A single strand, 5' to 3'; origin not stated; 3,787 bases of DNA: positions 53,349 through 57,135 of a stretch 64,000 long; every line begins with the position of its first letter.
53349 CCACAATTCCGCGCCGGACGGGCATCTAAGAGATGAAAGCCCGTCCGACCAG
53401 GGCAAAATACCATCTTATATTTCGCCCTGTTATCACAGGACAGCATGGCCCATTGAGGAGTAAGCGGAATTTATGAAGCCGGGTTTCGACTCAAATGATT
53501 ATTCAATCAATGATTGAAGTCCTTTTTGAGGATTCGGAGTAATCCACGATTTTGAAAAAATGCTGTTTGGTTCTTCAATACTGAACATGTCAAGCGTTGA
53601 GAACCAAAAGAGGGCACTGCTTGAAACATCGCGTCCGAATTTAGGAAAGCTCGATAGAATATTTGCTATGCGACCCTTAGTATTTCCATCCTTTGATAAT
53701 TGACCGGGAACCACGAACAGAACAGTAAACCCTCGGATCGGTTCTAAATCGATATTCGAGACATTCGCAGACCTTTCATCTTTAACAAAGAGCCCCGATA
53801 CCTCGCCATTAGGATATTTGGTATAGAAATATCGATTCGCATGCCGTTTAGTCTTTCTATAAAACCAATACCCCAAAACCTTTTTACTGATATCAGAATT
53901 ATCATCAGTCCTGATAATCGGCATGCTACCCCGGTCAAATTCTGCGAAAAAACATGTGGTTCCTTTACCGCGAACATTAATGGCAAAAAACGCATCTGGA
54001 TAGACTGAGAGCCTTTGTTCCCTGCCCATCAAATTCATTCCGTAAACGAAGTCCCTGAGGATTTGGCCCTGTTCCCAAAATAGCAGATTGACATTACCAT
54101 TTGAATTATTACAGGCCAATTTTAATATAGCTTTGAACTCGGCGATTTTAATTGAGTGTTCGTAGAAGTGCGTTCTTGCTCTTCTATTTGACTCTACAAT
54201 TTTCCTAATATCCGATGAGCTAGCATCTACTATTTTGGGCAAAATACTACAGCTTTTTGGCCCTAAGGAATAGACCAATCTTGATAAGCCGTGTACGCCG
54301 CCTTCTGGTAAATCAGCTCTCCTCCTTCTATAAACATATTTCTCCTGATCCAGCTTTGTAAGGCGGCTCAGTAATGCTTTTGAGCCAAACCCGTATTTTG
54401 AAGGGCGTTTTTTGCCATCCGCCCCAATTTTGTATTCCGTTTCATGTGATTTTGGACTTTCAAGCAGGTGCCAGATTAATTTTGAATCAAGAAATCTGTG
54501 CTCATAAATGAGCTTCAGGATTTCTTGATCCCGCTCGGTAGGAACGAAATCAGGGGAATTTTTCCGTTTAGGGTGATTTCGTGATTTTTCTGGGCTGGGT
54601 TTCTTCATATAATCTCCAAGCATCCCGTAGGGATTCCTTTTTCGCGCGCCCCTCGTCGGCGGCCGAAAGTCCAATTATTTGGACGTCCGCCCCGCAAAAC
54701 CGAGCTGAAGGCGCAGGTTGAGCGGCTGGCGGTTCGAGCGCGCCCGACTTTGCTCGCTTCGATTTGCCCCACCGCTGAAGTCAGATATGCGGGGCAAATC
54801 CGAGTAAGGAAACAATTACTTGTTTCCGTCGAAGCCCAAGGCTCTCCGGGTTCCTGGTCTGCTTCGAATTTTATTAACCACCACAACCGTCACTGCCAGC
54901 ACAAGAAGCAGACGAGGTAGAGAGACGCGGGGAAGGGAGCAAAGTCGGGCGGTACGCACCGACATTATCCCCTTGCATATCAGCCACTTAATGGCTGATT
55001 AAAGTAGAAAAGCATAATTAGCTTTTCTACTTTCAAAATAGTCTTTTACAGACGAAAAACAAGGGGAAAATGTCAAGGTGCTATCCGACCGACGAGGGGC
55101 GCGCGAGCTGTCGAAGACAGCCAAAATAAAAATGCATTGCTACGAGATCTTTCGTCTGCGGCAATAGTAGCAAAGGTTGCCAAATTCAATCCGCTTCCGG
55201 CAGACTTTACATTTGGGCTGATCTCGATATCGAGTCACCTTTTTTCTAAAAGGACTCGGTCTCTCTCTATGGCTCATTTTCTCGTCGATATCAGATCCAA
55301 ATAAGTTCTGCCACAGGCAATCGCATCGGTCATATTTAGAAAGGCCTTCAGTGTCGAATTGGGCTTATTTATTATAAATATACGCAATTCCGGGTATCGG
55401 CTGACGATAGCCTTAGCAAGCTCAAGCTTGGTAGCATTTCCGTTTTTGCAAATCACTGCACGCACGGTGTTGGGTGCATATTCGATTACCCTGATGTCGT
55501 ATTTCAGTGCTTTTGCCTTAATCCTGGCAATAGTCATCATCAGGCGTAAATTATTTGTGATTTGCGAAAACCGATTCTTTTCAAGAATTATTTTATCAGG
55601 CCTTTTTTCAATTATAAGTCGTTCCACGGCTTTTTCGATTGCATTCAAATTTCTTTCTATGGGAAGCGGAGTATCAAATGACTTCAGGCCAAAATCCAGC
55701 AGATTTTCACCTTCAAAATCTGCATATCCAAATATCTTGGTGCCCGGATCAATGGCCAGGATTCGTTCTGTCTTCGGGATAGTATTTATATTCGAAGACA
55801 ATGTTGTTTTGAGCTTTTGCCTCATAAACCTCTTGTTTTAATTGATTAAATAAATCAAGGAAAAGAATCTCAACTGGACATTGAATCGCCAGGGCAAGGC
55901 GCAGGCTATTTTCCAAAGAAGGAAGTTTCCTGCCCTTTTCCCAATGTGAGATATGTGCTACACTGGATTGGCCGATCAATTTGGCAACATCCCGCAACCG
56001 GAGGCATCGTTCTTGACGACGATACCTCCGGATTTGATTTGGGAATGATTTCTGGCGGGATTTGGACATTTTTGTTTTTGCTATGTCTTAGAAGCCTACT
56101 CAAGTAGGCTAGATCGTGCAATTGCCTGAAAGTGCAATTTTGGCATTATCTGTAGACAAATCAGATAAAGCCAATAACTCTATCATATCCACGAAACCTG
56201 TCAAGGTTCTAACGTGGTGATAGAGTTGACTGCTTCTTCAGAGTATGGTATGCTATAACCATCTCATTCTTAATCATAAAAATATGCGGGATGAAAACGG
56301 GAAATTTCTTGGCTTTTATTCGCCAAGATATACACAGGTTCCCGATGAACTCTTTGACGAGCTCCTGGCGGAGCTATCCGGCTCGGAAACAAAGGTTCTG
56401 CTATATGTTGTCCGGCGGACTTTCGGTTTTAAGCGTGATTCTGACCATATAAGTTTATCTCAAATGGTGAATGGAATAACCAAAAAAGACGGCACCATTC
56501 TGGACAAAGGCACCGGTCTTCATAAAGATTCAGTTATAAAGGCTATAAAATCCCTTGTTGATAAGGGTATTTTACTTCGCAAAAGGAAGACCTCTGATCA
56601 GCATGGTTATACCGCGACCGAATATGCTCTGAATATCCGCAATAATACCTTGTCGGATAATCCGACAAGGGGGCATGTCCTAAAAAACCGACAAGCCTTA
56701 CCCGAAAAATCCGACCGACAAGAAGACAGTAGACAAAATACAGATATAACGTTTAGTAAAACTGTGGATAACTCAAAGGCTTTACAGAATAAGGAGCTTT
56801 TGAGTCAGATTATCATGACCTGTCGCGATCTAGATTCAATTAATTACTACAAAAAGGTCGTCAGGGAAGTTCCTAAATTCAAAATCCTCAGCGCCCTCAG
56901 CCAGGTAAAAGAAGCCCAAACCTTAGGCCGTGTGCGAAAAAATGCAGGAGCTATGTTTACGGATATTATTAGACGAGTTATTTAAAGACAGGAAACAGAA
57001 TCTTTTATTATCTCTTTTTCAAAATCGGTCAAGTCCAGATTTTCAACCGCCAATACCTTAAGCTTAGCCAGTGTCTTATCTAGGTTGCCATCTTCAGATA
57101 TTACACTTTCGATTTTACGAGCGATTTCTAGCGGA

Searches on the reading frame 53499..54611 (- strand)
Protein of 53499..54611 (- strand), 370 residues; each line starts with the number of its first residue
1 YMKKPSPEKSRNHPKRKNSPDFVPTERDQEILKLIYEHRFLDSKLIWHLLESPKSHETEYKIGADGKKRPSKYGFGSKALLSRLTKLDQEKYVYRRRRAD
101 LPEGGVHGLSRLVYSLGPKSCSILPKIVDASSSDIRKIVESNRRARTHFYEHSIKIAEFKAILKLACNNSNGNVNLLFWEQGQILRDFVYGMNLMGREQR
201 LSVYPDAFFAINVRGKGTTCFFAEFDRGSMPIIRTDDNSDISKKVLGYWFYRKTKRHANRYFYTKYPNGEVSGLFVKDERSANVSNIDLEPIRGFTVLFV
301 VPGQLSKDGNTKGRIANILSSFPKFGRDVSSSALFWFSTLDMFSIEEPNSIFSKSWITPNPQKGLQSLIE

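Call 7: search_protein_families(library=pfam, proteins=[window:53499-54611:-], max_evalue=0.01)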
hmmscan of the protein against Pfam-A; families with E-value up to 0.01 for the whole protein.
window:53499-54611:- (370 aa): 1 family
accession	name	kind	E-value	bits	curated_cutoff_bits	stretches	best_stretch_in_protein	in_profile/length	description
PF13814.12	Replic_Relax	-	2.1e-10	41.4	25.3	1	32-259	1-183/191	Replication-relaxation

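Call 17: find_homologous_proteins(query=window:53499-54608:-, max_evalue=0.00001)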
Query window:53499-54608:- (369 aa): 42 proteins with E <= 0.00001 among 1379 candidates.
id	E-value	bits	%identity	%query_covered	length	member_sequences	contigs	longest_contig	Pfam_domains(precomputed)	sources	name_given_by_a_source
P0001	3.2e-249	844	100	100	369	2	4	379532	PF13814.13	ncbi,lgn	-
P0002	1.9e-111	391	50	100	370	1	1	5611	PF13814.13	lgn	-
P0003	5.1e-111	389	50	100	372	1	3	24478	PF13814.13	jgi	jgi:hypothetical protein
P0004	6.7e-111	389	49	100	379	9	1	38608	PF13814.13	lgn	-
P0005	1.2e-109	385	48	100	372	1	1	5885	PF13814.13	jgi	jgi:hypothetical protein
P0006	1.7e-109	384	49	100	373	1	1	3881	PF13814.13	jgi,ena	-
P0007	2.5e-108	380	47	100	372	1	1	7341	PF13814.13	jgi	-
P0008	8.6e-108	379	48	100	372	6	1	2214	PF13814.13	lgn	-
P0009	8.7e-107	375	49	100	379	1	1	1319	PF13814.13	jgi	-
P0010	1.8e-106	374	47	100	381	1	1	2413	PF13814.13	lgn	-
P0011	1.6e-105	371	49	100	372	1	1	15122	PF13814.13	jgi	-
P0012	1.6e-104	368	47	100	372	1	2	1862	PF13814.13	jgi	-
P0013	1.4e-103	365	47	100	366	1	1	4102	PF13814.13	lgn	-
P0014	3.8e-103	363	47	100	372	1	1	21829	PF13814.13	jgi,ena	-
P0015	6.3e-103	363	46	100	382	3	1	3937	PF13814.13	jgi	-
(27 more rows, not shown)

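Call 18: find_encoding_contigs(protein=window:53499-54608:-, flank=3000, max_places=10)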
Protein window:53499-54608:- (369 aa): 5 contigs read that carry it; 1 place shown.
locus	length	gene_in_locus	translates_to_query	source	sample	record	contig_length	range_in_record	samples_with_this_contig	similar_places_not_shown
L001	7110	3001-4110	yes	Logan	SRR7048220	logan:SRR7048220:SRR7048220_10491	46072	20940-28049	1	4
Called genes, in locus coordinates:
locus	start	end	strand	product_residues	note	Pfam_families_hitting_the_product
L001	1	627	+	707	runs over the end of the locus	PF00270:DEAD, PF00271:Helicase_C (weak)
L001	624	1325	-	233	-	PF04492:Phage_rep_O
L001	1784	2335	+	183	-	PF02075:RuvC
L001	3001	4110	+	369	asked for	PF13814:Replic_Relax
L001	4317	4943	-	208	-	-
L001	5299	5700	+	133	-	PF00436:SSB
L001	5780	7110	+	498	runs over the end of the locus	PF07719:TPR_2 (faint), PF13181:TPR_8 (faint), PF13424:TPR_12 (faint), PF00486:Trans_reg_C (weak)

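Call 20: find_related_loci(query=A1, collection=genome_contigs, flank=3000)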
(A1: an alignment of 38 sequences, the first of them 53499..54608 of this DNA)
Query A1 (369 aa) in genome_contigs; peptide patterns used: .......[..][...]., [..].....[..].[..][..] (x = any residue, [..] = any of these).
599 stretches matched a pattern (row limit reached: there are more); 231 encode a relative of the query (tblastn E <= 1e-3); the best 80 are kept; 80 distinct loci.
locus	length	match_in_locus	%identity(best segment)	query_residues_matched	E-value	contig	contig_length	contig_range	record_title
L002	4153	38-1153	50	1-369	3e-119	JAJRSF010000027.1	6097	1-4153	MAG: Candidatus Zixiibacteriota bacterium isolate Dive100_bin4.60 k141_271407, whole genome shotgun sequence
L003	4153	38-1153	49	1-369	6e-116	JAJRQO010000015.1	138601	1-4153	MAG: Candidatus Zixiibacteriota bacterium isolate Dive100_bin10.64 k141_442545, whole genome shotgun sequence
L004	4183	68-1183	47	1-369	1e-114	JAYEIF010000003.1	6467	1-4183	MAG: Candidatus Zixiibacteriota bacterium isolate MAG198 MAG198_3, whole genome shotgun sequence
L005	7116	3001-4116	47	1-369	4e-114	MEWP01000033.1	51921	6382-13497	MAG: candidate division Zixibacteria bacterium RBG_16_53_22 RBG_16_scaffold_1545, whole genome shotgun sequence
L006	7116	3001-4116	46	1-369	4e-110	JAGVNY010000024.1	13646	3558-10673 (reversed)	MAG: Candidatus Zixiibacteriota bacterium isolate DeMMO3_21 c_000000009955, whole genome shotgun sequence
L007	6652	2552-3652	46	1-369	3e-107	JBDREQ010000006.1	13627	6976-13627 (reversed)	MAG: Candidatus Zixiibacteriota bacterium isolate MEGAHIT-group-1.322 k141_11516180, whole genome shotgun sequence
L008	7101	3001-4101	45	1-369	3e-105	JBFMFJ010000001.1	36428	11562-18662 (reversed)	MAG: Candidatus Zixiibacteriota bacterium isolate MAG268 MAG268_1, whole genome shotgun sequence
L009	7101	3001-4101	44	1-369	1e-103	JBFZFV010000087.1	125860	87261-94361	MAG: Candidatus Zixiibacteriota bacterium isolate PPR_0627 PPR_0627.fa_k121_956267, whole genome shotgun sequence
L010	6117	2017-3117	44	1-369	1e-101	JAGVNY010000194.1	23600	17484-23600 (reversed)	MAG: Candidatus Zixiibacteriota bacterium isolate DeMMO3_21 c_000000002915, whole genome shotgun sequence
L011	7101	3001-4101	44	1-369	2e-100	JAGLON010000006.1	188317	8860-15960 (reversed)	MAG: Candidatus Zixiibacteriota bacterium isolate RS_7_36 ROV157_7.bin.36.fa_6, whole genome shotgun sequence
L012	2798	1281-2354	45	1-360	4e-103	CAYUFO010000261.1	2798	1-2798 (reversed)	MAG TPA_asm: uncultured archaeon isolate SRP141376_co4_203 genome assembly, contig: NODE_61376_length_2798_cov_3.290193,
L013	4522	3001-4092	43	1-369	5e-100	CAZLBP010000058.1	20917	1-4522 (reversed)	MAG TPA_asm: uncultured Ignavibacteriales bacterium isolate SRP141376_co3_222 genome assembly, contig: NODE_6824_length_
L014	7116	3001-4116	44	1-369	2e-98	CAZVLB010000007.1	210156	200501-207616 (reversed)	MAG TPA_asm: uncultured Ignavibacteria bacterium isolate SRP141376_co2_208 genome assembly, contig: NODE_87_length_21015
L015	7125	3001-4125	44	1-369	2e-96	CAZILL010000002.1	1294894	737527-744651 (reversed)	MAG TPA_asm: uncultured Ignavibacteriales bacterium isolate SRP302447_co3_184 genome assembly, contig: NODE_4_length_129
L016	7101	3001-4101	42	7-369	3e-91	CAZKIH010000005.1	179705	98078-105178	MAG TPA_asm: uncultured Ignavibacteria bacterium isolate SRP173033_co2_66 genome assembly, contig: NODE_21_length_179705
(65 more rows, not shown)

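Call 21: find_related_loci(query=A1, collection=metagenome_contigs, flank=3000)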
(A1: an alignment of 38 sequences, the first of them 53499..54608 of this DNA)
Query A1 (369 aa) in metagenome_contigs; peptide patterns used: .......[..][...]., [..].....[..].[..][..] (x = any residue, [..] = any of these).
600 stretches matched a pattern (row limit reached: there are more); 209 encode a relative of the query (tblastn E <= 1e-3); the best 80 are kept; 80 distinct loci.
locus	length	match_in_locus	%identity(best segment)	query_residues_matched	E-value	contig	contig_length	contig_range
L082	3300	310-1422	50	1-368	4e-122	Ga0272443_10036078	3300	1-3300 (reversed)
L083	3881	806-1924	49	1-369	2e-119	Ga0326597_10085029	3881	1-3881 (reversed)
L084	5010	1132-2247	49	1-369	2e-117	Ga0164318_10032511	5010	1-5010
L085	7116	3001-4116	48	1-369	1e-113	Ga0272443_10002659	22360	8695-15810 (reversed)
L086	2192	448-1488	49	25-369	3e-110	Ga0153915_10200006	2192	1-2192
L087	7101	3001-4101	44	1-369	8e-104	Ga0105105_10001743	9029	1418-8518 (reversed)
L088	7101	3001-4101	44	1-369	2e-99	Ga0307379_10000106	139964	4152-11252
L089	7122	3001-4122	42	1-369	2e-95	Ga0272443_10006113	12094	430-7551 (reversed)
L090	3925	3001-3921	47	1-304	1e-90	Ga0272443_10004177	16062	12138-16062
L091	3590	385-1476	41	5-368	1e-90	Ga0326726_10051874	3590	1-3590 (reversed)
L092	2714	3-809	46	101-369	2e-79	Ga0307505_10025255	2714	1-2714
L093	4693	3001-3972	39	19-369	3e-73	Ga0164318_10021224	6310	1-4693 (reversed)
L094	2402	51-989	36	25-369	3e-62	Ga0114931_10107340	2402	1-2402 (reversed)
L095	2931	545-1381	24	4-358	5e-22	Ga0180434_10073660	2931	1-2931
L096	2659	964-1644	30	1-247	6e-21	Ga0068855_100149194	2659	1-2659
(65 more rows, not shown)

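Call 57: search_dna_similar(query=window:53499-54608:-, collection=plasmids, mode=protein, max_evalue=0.000001, max_rows=15)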
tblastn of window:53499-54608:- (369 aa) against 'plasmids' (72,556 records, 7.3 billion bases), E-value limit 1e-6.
No match.

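Call 59: find_related_loci(query=A1, collection=viral_contigs, flank=3000)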
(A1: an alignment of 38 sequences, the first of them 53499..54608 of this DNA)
Query A1 (369 aa) in viral_contigs; peptide patterns used: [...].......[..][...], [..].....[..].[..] (x = any residue, [..] = any of these).
36 stretches matched a pattern, but none encodes a relative of the query by tblastn (E <= 1e-3).

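Call 62: predict_structure(alignment_id=A1)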
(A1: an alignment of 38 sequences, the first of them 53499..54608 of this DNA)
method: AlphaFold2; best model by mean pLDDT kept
length: 369 residues; sequences in the alignment: 38
mean_pLDDT: 87.6   pTM: 0.85
mean pLDDT of the five models: 87.6, 87.6, 87.0, 85.4, 85.5
residues with pLDDT >= 90: 260; 70-90: 57; 50-70: 31; < 50: 21
segments of 3 or more residues with pLDDT < 50: 1-14, 103-107
pLDDT, mean of each block of 10 residues (from residue 1): 42 53 92 95 92 60 79 79 95 81 52 94 92 92 88 96 95 96 94 94 98 97 94 89 97 95 90 84 73 97 94 97 94 96 95 96 95
secondary structure, 60 per line:
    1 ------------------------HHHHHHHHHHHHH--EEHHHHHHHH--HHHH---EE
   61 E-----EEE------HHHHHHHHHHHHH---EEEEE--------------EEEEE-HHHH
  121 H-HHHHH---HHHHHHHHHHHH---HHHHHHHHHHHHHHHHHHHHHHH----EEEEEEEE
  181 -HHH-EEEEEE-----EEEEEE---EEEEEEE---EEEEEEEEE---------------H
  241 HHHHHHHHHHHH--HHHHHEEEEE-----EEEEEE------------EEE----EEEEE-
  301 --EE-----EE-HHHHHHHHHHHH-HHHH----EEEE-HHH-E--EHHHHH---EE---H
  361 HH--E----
elements in order: H25-37 H42-49 H52-55 E59-61 E67-69 H76-88 E92-96 E111-115 H117-121 H123-127 H131-142 H146-168 E173-180 E186-191 E197-202 E206-212 E216-224 H240-252 H255-259 E260-264 E270-275 E288-290 E295-299 H313-324 H326-329 E334-337 H347-351

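Call 65: fold_search(model_id=the predicted structure, library=pdb)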
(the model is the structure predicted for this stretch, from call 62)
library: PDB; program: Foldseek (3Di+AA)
matches with E <= 10: 629; with E <= 0.001: 0
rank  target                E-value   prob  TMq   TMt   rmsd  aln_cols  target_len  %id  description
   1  7el3_B                3.7e-02  0.98  0.19  0.47  12.0       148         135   16  Crystal structure of HpaR-DNA complex from Acinetobacter baumannii (released 2022-01-19)
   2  4oro_A                6.3e-02  0.15  0.10  0.18  12.8       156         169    6  Structure of Influenza B PB2 cap-binding domain complex with GDP (released 2015-05-20)
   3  4ld5_C                8.9e-02  0.94  0.18  0.44  11.3       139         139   12  Crystal structure of MepR Q18P mutant from multidrug resistant S. aureus clinical isolate (released 2013-09-11)
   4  7aoi_XS               1.0e-01  0.84  0.17  0.34  18.6       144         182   14  Trypanosoma brucei mitochondrial ribosome large subunit assembly intermediate (released 2020-12-02)
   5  4cej_B                1.1e-01  0.07  0.15  0.07  25.8       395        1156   11  Crystal structure of AddAB-DNA-ADPNP complex at 3 Angstrom resolution (released 2014-03-12)
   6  5h3r_B                1.2e-01  0.99  0.19  0.48   9.2       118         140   13  Crystal Structure of mutant MarR C80S from E.coli complexed with operator DNA (released 2017-08-02)
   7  6iwt_A                1.2e-01  0.30  0.13  0.14  19.1       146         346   21  Crystal structure of methyltransferase COMT-S in P. praeruptorum (released 2019-04-03)
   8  9qbd_A                1.3e-01  0.87  0.17  0.52   9.5       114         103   13  Crystal structure of Brachyspira hampsonii PadR with Leu88 replaced by 3-aminotyrosine (released 2026-03-11)
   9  9iac_A                1.3e-01  0.16  0.16  0.19  12.0       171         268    7  Structure of the Argonaute-associated Cas4 family protein 1 (ACE1) from Microcystis aeruginosa (MaACE1) (released 2025-04-23)
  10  5yhz                  1.4e-01  0.92  0.19  0.45  13.7       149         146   15  Structure of Lactococcus lactis ZitR, E41A mutant (released 2017-12-06)
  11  5yi1                  1.4e-01  0.90  0.18  0.46  13.5       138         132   14  Structure of Lactococcus lactis ZitR, C30AH42A mutant in apo form (released 2017-12-06)
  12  1p4x                  1.4e-01  0.30  0.16  0.22  13.6       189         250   14  Crystal structure of SarS protein from Staphylococcus Aureus (released 2003-07-08)
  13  9iac_B                1.4e-01  0.23  0.18  0.23  11.7       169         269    8  Structure of the Argonaute-associated Cas4 family protein 1 (ACE1) from Microcystis aeruginosa (MaACE1) (released 2025-04-23)
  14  4zzl_A                1.7e-01  0.98  0.18  0.43   7.3       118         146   14  MexR R21W derepressor mutant causing multidrug resistance in P. aeruginosa by mexAB-oprM efflux pump expression (released 2016-07-27)
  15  5yhy                  1.7e-01  0.90  0.19  0.46  14.1       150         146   16  Structure of Lactococcus lactis ZitR, C30S mutant (released 2017-12-06)
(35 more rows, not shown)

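Call 75: list_cluster_members(proteins=[window:53499-54608:-])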
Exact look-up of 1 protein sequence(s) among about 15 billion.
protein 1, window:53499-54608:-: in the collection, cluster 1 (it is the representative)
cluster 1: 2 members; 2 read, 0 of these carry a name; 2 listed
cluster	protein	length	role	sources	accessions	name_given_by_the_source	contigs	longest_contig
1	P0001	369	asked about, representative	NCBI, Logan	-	-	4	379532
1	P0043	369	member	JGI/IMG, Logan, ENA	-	-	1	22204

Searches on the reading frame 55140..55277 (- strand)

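Call 85: search_protein_families(library=pfam, proteins=[window:55140-55277:-], max_evalue=0.05)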
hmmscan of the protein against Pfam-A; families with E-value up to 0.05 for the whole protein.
window:55140-55277:- (45 aa): 1 family
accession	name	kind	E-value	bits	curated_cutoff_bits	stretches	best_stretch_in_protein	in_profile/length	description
PF03107.22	C1_2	-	0.044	14.6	26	0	18-40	15-37/48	C1 domain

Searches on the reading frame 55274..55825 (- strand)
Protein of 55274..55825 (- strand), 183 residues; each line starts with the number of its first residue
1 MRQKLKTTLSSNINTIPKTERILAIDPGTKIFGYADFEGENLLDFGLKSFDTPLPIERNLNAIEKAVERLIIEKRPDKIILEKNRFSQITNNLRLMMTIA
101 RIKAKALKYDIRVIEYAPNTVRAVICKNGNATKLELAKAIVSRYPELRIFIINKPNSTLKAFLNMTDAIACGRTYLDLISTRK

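Call 7: search_protein_families(library=pfam, proteins=[window:55274-55825:-], max_evalue=0.01)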
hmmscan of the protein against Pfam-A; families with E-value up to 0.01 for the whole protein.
window:55274-55825:- (183 aa): 1 family
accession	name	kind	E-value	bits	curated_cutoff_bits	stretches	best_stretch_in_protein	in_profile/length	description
PF02075.23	RuvC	-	6.3e-08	33.1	22.2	1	22-141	1-123/148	Crossover junction endodeoxyribonuclease RuvC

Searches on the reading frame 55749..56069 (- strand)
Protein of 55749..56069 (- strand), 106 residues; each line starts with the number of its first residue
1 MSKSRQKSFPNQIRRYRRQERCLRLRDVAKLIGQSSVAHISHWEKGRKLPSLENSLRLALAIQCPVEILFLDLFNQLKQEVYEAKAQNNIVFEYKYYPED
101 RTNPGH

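Call 7: search_protein_families(library=pfam, proteins=[window:55749-56069:-], max_evalue=0.01)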
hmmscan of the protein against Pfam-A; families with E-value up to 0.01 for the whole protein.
window:55749-56069:- (106 aa): 2 families
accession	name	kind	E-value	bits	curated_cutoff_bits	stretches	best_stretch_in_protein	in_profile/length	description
PF01381.28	HTH_3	-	1.7e-09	38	23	1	15-68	2-54/55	Helix-turn-helix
PF13560.12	HTH_31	-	7.3e-06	26.6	27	1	12-64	5-56/64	Helix-turn-helix domain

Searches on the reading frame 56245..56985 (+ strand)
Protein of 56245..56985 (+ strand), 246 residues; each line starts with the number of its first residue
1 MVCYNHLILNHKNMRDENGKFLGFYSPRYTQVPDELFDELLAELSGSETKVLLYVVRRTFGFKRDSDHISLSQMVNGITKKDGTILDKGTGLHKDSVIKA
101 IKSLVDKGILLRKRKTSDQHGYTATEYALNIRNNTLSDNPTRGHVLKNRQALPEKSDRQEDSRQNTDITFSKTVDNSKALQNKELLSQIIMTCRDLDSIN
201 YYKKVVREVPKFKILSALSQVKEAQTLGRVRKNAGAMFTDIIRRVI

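Call 7: search_protein_families(library=pfam, proteins=[window:56245-56985:+], max_evalue=0.01)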
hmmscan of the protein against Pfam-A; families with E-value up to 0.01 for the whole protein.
window:56245-56985:+ (246 aa): 2 families
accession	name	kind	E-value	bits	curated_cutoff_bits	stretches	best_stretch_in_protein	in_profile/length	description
PF04492.19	Phage_rep_O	-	7.4e-12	46.1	28.7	1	29-115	9-84/95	Bacteriophage replication protein O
PF13730.12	HTH_36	-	0.00018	21.7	25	1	89-110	34-55/55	Helix-turn-helix domain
